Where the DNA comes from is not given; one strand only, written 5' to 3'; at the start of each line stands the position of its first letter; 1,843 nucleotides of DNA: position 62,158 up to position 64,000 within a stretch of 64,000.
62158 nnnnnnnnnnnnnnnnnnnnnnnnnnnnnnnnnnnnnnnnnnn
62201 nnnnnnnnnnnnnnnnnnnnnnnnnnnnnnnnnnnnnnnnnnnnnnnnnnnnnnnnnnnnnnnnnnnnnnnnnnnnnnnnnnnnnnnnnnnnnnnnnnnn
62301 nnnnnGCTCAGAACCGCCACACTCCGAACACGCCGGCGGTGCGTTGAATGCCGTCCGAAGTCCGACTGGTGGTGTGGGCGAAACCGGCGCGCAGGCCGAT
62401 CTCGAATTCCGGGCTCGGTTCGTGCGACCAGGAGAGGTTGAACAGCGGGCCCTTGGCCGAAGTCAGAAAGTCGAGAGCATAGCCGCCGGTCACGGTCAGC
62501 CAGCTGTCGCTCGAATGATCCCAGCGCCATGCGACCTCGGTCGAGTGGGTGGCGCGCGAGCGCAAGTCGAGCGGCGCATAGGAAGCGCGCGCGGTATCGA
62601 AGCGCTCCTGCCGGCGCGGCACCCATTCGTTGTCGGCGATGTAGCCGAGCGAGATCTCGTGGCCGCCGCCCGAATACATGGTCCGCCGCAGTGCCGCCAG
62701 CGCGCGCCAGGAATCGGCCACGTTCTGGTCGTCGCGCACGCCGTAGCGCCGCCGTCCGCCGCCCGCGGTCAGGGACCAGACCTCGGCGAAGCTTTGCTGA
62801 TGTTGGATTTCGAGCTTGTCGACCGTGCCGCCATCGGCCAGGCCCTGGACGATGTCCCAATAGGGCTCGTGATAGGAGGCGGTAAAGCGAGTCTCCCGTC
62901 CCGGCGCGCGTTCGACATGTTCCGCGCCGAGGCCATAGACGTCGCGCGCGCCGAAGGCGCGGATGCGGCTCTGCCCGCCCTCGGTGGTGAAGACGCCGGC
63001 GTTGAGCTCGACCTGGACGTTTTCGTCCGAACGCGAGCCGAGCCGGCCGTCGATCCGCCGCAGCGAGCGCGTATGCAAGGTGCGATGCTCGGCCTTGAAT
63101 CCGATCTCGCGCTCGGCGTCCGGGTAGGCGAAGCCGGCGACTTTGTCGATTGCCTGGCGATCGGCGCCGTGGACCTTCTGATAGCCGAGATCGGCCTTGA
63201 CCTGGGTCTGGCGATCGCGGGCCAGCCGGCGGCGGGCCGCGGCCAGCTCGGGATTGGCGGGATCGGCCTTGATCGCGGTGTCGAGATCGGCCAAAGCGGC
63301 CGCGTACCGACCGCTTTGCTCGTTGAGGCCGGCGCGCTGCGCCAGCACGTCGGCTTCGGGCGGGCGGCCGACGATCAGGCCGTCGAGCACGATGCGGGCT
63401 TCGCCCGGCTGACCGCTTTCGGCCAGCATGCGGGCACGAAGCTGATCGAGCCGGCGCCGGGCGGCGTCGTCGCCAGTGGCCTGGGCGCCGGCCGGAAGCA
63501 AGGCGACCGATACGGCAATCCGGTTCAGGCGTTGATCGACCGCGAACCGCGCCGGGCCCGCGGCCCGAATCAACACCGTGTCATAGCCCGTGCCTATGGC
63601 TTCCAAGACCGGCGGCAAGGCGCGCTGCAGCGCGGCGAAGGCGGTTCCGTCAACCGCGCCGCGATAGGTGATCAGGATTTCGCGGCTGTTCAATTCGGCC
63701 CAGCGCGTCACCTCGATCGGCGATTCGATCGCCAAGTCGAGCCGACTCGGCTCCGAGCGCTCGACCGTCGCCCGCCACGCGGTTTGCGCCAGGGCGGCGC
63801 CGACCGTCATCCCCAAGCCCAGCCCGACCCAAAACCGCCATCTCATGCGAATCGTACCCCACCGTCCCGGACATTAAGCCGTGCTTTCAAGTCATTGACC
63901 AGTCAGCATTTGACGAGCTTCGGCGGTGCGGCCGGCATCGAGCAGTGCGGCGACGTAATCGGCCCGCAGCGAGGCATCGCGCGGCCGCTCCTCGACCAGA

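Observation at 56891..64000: Pel exopolysaccharide locus: pelB-like, pelD, pelE, pelF, pelG without pelA or pelC in view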

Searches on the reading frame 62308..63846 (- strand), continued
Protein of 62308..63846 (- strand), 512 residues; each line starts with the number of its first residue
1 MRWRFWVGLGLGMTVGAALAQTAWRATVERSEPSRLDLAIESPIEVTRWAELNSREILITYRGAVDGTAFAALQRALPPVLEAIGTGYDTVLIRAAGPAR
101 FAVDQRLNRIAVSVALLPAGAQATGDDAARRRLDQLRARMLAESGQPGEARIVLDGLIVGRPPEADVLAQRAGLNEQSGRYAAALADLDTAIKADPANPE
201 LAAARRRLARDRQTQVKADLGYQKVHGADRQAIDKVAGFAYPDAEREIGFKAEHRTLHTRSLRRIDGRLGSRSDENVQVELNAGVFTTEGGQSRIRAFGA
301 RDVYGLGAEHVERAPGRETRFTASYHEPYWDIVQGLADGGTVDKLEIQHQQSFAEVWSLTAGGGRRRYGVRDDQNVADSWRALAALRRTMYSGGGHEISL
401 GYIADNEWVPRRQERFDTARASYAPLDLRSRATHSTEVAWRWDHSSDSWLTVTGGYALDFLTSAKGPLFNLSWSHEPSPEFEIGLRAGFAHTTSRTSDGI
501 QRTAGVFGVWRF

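Call 67: find_homologous_proteins(query=L002:4286-6505:+, max_evalue=1e-30)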
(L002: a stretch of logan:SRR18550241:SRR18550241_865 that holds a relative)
Query L002:4286-6505:+ (740 aa): 404 proteins with E <= 1e-30 among 8000 candidates; the best 120 are listed.
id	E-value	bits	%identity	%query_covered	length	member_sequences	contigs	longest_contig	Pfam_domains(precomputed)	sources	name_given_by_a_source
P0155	0.0e+0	1700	100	100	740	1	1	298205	-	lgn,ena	-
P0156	0.0e+0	1314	77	99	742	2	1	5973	-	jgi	-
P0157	0.0e+0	1217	73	97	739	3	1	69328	-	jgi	jgi:hypothetical protein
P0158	0.0e+0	1209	70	100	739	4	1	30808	-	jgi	jgi:hypothetical protein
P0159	2.3e-226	772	50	98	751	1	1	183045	-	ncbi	ncbi:polysaccharide deacetylase family protein [Azospirillum sp. sgz302134]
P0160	2.8e-224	765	49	98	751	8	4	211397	-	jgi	jgi:polysaccharide biosynthesis protein PelA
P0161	1.4e-222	759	49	96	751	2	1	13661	-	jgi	jgi:polysaccharide biosynthesis protein PelA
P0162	1.0e-221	756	48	99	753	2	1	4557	-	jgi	-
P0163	1.4e-221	756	48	99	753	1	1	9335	-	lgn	-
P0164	7.3e-221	754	49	98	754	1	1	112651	-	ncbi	-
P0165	1.9e-220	752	49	96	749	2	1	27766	-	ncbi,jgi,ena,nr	ncbi:MAG TPA: hypothetical protein VD860_08885 [Azospirillum sp.]|nr:hypothetical protein [Azospiril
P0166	2.0e-220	752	48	96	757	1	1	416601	-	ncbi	ncbi:polysaccharide deacetylase family protein [Azospirillum sp. sgz301742]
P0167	5.2e-219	747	49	97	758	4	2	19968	-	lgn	-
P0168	2.1e-218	745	48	96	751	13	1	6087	-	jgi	-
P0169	4.6e-218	744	49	97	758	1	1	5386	-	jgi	jgi:hypothetical protein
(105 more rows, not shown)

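Call 68: find_related_loci(query=window:62308-63846:-, collection=metagenome_contigs, flank=10000)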
Query window:62308-63846:- (512 aa) in metagenome_contigs; peptide patterns used: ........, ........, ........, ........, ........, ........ (x = any residue, [..] = any of these).
398 stretches matched a pattern, but none encodes a relative of the query by tblastn (E <= 1e-3).

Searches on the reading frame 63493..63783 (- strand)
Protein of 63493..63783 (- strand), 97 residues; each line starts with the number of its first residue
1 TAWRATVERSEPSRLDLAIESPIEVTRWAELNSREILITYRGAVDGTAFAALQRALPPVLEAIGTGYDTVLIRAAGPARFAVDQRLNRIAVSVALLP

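Call 75: predict_structure(alignment_id=A3)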
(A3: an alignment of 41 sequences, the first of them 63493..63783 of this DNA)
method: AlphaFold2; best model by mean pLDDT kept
length: 97 residues; sequences in the alignment: 41
mean_pLDDT: 87.5   pTM: 0.78
mean pLDDT of the five models: 87.5, 86.3, 85.9, 84.3, 83.1
residues with pLDDT >= 90: 48; 70-90: 46; 50-70: 3; < 50: 0
segments of 3 or more residues with pLDDT < 50: none
pLDDT, mean of each block of 10 residues (from residue 1): 76 75 84 94 89 89 95 96 87 92
secondary structure, 60 per line:
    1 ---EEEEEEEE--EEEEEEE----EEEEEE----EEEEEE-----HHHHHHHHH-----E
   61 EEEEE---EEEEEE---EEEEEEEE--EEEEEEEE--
elements in order: E4-11 E14-20 E25-30 E35-40 H46-54 E60-65 E69-74 E78-85 E88-95

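Call 78: fold_search(model_id=the predicted structure, library=pdb)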
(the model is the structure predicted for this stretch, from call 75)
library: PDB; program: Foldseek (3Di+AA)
matches with E <= 10: 526; with E <= 0.001: 0
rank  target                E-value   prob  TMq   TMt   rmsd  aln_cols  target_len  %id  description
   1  5j7n                  1.4e-02  0.99  0.47  0.43  11.5       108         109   14  Crystal structure of a small heat-shock protein from Xylella fastidiosa reveals a distinct high order structure (released 2017-04-12)
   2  6khv_MODEL_1_A        1.8e-02  1.00  0.51  0.45   9.7       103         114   11  Solution Structure of the CS2 Domain of USP19 (released 2020-07-22)
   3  4fei                  1.9e-02  1.00  0.50  0.48   9.4       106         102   12  Hsp17.7 from Deinococcus radiodurans (released 2012-12-26)
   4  4zja_A                2.1e-02  0.99  0.54  0.50  10.2       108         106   10  Small heat shock protein AgsA from Salmonella typhimurium: C-terminal truncated construct (released 2016-04-20)
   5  4aqz_MODEL_1_A        2.6e-02  1.00  0.67  0.50   4.2       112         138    8  B2 domain of Neisseria meningitidis Pilus assembly protein PilQ (released 2012-10-17)
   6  3vqm_K                3.6e-02  0.98  0.47  0.43  12.1       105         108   10  Small heat shock protein hsp14.0 of C-terminal deletion variant with C-terminal peptide (released 2012-06-06)
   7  3gla_B                3.6e-02  0.93  0.42  0.42  10.9       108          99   16  Crystal Structure of the hspA from Xanthomonas axonopodis (released 2009-03-24)
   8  3gt6_B                3.8e-02  0.93  0.43  0.42  11.0       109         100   16  Crystal Structure of the hspA from Xanthomonas axonopodis (released 2011-02-16)
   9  4bin                  4.0e-02  1.00  0.61  0.21   4.3       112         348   11  Crystal structure of the E. coli N-acetylmuramoyl-L-alanine amidase AmiC (released 2013-08-21)
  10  3w1z_B                4.0e-02  0.98  0.49  0.36  12.1       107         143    9  Heat shock protein 16.0 from Schizosaccharomyces pombe (released 2013-03-13)
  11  3vqm_A                4.7e-02  0.97  0.47  0.42   9.6       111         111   10  Small heat shock protein hsp14.0 of C-terminal deletion variant with C-terminal peptide (released 2012-06-06)
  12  5zs6_A                5.0e-02  0.97  0.50  0.45  12.8       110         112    6  Dodecameric structure of a small Heat Shock Protein from Mycobacterium marinum M: Form-2 (released 2019-01-30)
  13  1wh0_MODEL_1_A        5.2e-02  0.99  0.54  0.41   7.0       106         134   11  Solution structure of the CS domain of human USP19 (released 2004-11-28)
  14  3vqm_D                6.1e-02  0.97  0.48  0.44   9.5       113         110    9  Small heat shock protein hsp14.0 of C-terminal deletion variant with C-terminal peptide (released 2012-06-06)
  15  4ylc_D                6.5e-02  0.98  0.49  0.42   9.6       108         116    8  Crystal Structure of Del-C4 mutant of hsp14.1 from Sulfolobus solfatataricus P2 (released 2015-11-04)
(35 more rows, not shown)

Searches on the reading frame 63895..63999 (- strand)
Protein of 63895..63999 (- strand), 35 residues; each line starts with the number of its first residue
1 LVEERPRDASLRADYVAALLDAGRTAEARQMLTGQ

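Call 7: search_protein_families(library=pfam, proteins=[window:63895-63999:-], max_evalue=0.01)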
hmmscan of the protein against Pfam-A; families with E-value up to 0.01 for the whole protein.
window:63895-63999:- (35 aa): 1 family
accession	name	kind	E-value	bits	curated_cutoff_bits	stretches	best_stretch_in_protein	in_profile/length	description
PF14559.12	TPR_19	-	8e-05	23.3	25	1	2-32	18-48/68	Tetratricopeptide repeat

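Call 8: search_protein_families(library=ncbifam, proteins=[window:63895-63999:-], max_evalue=0.01)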
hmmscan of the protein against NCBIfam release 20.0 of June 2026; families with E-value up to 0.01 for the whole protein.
window:63895-63999:- (35 aa): 1 family
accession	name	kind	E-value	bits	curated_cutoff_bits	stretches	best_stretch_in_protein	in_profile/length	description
TIGR02917.1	PEP_TPR_lipo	equivalog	0.0055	14.6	312.2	1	2-33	864-895/899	XrtA/PEP-CTERM system TPR-repeat protein PrsT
